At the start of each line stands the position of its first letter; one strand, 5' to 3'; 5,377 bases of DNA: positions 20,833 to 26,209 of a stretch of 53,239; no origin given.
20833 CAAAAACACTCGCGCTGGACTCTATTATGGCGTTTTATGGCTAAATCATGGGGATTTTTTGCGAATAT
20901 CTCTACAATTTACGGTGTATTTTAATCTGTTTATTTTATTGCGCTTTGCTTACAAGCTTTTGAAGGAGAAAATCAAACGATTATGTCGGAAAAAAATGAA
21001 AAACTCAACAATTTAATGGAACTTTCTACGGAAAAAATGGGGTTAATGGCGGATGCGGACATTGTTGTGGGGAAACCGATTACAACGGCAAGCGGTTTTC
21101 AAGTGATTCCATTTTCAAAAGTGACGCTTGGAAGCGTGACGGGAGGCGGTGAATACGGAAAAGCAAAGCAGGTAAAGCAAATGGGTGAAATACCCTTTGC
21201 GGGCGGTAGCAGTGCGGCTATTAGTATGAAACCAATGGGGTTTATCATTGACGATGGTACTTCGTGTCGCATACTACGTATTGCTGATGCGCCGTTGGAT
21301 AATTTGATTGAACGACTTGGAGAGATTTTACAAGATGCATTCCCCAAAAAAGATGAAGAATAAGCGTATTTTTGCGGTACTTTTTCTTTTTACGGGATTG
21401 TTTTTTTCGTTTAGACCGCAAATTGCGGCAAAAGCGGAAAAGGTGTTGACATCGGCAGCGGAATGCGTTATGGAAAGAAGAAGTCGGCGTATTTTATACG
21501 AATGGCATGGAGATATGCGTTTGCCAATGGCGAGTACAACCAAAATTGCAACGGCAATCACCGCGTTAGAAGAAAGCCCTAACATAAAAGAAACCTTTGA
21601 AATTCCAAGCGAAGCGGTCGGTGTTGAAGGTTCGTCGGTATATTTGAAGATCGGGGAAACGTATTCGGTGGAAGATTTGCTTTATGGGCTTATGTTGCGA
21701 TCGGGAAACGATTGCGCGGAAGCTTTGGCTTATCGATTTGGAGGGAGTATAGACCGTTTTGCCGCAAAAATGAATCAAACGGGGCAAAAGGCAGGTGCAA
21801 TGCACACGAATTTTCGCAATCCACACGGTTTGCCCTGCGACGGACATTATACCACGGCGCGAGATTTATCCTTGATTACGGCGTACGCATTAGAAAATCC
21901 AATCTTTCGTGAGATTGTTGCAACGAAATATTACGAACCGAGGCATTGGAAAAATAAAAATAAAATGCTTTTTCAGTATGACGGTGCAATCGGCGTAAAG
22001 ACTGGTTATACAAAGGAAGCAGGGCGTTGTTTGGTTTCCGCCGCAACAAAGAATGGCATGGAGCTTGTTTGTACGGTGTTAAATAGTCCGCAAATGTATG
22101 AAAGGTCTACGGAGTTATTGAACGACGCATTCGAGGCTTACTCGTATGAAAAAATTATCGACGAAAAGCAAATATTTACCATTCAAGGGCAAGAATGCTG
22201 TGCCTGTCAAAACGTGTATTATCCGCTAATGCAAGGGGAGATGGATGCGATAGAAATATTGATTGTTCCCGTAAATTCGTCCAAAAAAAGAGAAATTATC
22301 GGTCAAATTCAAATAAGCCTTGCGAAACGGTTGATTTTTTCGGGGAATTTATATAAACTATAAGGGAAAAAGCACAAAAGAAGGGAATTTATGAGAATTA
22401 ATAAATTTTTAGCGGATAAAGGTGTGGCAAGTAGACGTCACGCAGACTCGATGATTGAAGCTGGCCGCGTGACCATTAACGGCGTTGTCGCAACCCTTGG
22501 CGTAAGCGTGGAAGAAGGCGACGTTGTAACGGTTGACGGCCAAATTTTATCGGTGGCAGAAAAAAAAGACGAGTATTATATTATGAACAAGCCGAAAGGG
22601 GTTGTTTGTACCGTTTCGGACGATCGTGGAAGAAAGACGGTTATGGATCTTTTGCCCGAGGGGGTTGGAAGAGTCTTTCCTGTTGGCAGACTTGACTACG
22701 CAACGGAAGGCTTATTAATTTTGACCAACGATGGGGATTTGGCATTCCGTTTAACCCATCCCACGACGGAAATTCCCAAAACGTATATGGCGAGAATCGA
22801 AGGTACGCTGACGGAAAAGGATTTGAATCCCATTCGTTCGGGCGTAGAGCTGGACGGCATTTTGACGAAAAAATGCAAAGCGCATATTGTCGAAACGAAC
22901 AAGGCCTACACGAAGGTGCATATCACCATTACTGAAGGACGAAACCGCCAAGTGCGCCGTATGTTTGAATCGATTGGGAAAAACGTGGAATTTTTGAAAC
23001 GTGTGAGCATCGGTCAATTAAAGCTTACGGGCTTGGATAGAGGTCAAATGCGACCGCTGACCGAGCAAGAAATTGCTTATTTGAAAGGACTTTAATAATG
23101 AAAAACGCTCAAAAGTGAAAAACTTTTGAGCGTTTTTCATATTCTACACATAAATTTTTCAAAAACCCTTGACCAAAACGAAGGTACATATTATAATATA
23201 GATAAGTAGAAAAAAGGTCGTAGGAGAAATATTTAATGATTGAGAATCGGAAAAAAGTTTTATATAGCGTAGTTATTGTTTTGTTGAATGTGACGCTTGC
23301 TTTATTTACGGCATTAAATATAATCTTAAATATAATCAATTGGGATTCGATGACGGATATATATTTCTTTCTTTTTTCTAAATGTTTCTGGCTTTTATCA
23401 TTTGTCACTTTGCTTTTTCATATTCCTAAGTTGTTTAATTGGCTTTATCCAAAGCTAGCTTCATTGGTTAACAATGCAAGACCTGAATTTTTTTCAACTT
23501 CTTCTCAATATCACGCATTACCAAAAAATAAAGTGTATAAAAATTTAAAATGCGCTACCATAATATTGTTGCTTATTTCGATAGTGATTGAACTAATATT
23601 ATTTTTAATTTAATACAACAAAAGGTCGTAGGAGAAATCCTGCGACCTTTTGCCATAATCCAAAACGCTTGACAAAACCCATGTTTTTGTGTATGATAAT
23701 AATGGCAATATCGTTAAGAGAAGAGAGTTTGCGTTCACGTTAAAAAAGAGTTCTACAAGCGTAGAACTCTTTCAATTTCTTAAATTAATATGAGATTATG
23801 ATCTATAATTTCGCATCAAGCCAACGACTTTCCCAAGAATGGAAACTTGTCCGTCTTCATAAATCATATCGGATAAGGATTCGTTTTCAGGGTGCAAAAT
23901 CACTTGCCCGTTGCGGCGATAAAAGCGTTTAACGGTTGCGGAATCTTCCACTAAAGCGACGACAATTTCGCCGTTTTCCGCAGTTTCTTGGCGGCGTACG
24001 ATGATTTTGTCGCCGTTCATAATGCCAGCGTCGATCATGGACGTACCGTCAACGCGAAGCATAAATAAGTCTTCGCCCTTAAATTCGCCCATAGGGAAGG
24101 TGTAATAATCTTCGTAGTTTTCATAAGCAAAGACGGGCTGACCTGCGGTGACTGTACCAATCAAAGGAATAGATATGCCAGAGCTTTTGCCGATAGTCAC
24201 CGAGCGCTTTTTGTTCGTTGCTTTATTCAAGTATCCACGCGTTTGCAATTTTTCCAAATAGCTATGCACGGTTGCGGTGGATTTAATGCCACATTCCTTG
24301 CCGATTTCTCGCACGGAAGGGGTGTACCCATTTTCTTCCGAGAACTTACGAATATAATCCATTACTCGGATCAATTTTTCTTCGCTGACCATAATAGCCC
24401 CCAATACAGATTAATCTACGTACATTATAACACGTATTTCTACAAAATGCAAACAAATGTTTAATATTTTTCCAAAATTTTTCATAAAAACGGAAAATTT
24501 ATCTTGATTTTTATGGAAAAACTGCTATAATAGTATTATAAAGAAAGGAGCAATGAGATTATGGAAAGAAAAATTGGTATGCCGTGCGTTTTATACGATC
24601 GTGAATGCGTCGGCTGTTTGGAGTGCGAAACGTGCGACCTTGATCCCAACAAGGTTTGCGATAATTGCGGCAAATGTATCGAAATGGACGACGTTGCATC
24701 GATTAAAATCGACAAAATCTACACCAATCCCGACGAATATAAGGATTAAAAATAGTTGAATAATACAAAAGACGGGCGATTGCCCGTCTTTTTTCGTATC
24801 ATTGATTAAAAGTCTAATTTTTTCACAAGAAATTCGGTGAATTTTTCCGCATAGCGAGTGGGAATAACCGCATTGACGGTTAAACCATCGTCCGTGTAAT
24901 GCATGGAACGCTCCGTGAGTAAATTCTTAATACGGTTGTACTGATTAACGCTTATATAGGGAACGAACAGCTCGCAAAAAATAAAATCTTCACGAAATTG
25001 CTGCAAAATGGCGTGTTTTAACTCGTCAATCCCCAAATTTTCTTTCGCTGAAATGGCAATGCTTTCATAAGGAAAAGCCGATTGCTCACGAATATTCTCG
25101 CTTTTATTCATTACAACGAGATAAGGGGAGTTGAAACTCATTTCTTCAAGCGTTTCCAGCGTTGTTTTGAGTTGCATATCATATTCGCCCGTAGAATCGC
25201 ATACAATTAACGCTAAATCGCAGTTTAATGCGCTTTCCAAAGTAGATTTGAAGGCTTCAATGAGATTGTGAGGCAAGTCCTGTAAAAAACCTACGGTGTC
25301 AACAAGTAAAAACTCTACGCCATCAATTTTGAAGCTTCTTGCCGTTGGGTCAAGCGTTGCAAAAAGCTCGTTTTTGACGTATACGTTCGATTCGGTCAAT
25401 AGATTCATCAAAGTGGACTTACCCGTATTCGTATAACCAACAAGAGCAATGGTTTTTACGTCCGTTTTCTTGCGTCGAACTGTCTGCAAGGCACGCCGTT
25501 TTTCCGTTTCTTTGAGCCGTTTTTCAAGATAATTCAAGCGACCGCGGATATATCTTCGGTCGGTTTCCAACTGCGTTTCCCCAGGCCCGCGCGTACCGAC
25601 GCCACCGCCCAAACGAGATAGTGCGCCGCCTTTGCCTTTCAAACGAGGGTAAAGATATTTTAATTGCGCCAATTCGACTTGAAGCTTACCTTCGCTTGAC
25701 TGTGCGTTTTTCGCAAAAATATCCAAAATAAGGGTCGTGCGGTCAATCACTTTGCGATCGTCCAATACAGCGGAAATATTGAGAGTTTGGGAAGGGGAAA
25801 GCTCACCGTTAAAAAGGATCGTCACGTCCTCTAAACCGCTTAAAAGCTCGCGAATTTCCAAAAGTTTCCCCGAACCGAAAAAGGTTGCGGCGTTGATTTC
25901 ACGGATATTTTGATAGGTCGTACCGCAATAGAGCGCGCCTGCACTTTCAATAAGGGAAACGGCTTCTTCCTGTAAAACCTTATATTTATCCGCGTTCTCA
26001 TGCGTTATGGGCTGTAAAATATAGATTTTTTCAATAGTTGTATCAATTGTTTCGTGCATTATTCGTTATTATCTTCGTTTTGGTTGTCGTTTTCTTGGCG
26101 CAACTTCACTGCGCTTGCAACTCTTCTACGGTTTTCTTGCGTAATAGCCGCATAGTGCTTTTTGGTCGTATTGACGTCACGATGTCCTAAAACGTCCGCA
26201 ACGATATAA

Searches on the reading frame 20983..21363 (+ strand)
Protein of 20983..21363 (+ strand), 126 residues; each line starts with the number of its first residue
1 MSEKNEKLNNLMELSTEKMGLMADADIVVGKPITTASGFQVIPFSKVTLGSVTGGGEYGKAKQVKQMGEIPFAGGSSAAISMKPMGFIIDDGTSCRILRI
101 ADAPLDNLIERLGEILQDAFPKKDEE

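Call 28: search_protein_families(library=pfam, proteins=[window:20983-21363:+], max_evalue=0.000001)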
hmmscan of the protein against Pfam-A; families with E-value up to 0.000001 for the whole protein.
window:20983-21363:+ (126 aa): 1 family
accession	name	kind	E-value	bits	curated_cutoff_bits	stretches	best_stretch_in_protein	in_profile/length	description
PF09579.15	Spore_YtfJ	-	5.7e-15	55.8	25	1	33-116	1-80/81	Sporulation protein YtfJ (Spore_YtfJ)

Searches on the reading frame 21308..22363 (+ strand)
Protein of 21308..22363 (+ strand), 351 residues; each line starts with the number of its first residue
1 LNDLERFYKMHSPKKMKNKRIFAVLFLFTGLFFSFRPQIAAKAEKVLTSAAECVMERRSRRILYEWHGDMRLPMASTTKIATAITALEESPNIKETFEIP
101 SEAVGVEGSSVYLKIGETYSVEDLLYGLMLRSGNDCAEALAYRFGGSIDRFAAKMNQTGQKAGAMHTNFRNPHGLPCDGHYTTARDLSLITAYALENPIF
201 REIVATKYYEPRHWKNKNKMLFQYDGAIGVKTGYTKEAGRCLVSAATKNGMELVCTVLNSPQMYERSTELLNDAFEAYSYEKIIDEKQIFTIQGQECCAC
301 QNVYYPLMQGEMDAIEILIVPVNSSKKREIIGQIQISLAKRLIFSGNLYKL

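Call 28: search_protein_families(library=pfam, proteins=[window:21308-22363:+], max_evalue=0.000001)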
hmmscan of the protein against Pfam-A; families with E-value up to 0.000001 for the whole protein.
window:21308-22363:+ (351 aa): 2 families
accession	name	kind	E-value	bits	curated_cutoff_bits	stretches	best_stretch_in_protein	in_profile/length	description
PF00768.25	Peptidase_S11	-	1.6e-45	155.9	27.6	1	46-260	9-237/239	D-alanyl-D-alanine carboxypeptidase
PF13354.11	Beta-lactamase2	-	2.1e-08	34.2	22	1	65-188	14-140/214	Beta-lactamase enzyme family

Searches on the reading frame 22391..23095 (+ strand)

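Call 28: search_protein_families(library=pfam, proteins=[window:22391-23095:+], max_evalue=0.000001)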
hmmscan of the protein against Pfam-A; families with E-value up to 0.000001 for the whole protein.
window:22391-23095:+ (234 aa): 2 families
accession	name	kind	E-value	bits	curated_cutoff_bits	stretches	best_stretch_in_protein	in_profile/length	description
PF00849.27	PseudoU_synth_2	-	4.4e-25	89.1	26.8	1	62-194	2-152/152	RNA pseudouridylate synthase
PF01479.30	S4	-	2.4e-12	46.8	22.8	1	1-46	1-48/48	S4 domain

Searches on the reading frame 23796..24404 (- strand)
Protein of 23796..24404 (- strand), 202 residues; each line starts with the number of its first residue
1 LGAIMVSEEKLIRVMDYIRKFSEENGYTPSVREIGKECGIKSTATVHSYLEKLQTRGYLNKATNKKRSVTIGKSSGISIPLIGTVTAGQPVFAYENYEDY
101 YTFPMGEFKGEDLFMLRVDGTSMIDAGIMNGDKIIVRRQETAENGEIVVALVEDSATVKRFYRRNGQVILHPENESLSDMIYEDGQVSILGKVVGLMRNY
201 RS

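Call 28: search_protein_families(library=pfam, proteins=[window:23796-24404:-], max_evalue=0.000001)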
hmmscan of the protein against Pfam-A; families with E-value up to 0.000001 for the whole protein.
window:23796-24404:- (202 aa): 2 families
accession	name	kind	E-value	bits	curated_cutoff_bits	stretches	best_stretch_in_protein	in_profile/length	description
PF00717.28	Peptidase_S24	-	3e-33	114.4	23.3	1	80-194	1-116/116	Peptidase S24-like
PF01726.22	LexA_DNA_bind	-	1.1e-13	51.2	23.7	1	13-67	10-64/65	LexA DNA binding domain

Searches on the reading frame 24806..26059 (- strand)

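Call 28: search_protein_families(library=pfam, proteins=[window:24806-26059:-], max_evalue=0.000001)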
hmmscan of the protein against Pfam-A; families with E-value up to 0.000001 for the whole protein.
window:24806-26059:- (417 aa): 4 families
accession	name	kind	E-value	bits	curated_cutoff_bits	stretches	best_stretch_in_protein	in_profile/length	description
PF16360.10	GTP-bdg_M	-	5.5e-29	101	29.5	1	119-196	2-79/79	GTP-binding GTPase Middle Region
PF01926.29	MMR_HSR1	-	2.4e-22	79.6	21.9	1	203-319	1-113/113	50S ribosome-binding GTPase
PF13167.11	GTP-bdg_N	-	2.5e-22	79.7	25.4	1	31-116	5-89/89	GTP-binding GTPase N-terminal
PF02421.24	FeoB_N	-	1.9e-09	37.6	27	1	203-327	2-122/156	Ferrous iron transport protein B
